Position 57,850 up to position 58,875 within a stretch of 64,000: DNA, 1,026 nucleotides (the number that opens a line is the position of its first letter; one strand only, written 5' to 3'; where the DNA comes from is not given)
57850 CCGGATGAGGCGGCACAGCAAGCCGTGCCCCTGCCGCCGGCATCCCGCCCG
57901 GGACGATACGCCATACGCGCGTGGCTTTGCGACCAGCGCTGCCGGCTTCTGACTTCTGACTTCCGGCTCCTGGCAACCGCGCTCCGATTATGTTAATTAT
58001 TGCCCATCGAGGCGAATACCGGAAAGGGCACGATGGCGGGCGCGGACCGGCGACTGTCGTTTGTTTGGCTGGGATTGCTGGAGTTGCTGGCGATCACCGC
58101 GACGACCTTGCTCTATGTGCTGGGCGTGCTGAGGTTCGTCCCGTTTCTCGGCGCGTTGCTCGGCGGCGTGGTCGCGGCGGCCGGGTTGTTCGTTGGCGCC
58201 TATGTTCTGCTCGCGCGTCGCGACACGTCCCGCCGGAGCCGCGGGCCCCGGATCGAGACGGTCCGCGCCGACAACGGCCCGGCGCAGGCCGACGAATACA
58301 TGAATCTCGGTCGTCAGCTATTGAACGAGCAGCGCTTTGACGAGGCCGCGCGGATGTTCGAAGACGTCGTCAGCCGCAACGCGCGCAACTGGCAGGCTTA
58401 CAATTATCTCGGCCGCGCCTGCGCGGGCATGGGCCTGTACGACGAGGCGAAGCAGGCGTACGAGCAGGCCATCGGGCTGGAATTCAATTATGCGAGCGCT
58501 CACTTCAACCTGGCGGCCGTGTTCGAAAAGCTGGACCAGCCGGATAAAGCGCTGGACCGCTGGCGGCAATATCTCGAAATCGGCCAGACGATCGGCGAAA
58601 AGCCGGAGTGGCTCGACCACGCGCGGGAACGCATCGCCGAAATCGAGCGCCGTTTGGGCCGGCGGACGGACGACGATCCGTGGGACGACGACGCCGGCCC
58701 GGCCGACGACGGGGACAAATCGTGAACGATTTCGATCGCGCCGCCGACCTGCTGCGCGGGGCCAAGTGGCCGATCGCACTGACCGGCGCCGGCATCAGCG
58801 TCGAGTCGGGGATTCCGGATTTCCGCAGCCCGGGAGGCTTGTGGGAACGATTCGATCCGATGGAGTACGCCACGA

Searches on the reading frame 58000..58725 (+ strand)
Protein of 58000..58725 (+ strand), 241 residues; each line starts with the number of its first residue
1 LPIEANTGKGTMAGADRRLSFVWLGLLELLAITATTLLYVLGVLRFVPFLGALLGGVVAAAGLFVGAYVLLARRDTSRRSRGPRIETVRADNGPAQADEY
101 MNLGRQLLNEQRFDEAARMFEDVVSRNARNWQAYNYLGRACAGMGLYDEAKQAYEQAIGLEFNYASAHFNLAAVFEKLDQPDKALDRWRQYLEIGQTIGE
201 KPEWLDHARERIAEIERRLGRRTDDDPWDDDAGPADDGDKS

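Call 70: search_protein_families(library=pfam, proteins=[window:58000-58725:+], max_evalue=0.001)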
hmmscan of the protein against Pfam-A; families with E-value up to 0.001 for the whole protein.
window:58000-58725:+ (241 aa): 14 families
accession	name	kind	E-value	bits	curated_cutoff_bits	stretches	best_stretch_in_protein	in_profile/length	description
PF07719.23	TPR_2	-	8.6e-13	47.8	27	1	132-158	2-28/34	Tetratricopeptide repeat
PF00515.34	TPR_1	-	1.2e-12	47.5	27.8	1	132-161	2-31/34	Tetratricopeptide repeat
PF13181.12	TPR_8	-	2.3e-09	37.1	25.7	1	132-163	2-33/34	Tetratricopeptide repeat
PF13424.12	TPR_12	-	6.4e-09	36.3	30.1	0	100-158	6-72/77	Tetratricopeptide repeat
PF13432.12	TPR_16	-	1.3e-08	35.6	32.7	1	103-158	3-58/65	Tetratricopeptide repeat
PF13431.12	TPR_17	-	2.2e-08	34.2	24.4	0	120-152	2-34/34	Tetratricopeptide repeat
PF14559.12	TPR_19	-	6e-08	33.3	25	1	107-157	1-51/68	Tetratricopeptide repeat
PF13428.12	TPR_14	-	2.8e-06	27.9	23.5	0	98-139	2-43/44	Tetratricopeptide repeat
PF13414.12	TPR_11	-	4.4e-06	26.7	26.8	1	138-178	1-41/42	TPR repeat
PF13174.12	TPR_6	-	6.7e-06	26.8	26.3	0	167-193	2-28/33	Tetratricopeptide repeat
PF25063.1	ARM_TT21_C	-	2.1e-05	24.9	35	1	100-185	98-184/209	Tetratricopeptide repeat protein 21 C-terminal ARM domain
PF13176.12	TPR_7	-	2.8e-05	24.3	27.9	0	137-160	5-28/36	Tetratricopeptide repeat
PF07721.20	TPR_4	-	3.6e-05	24.4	27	0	102-121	6-25/26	Tetratricopeptide repeat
PF13374.12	TPR_10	-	0.00053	20.3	27.5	0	133-158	4-29/42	Tetratricopeptide repeat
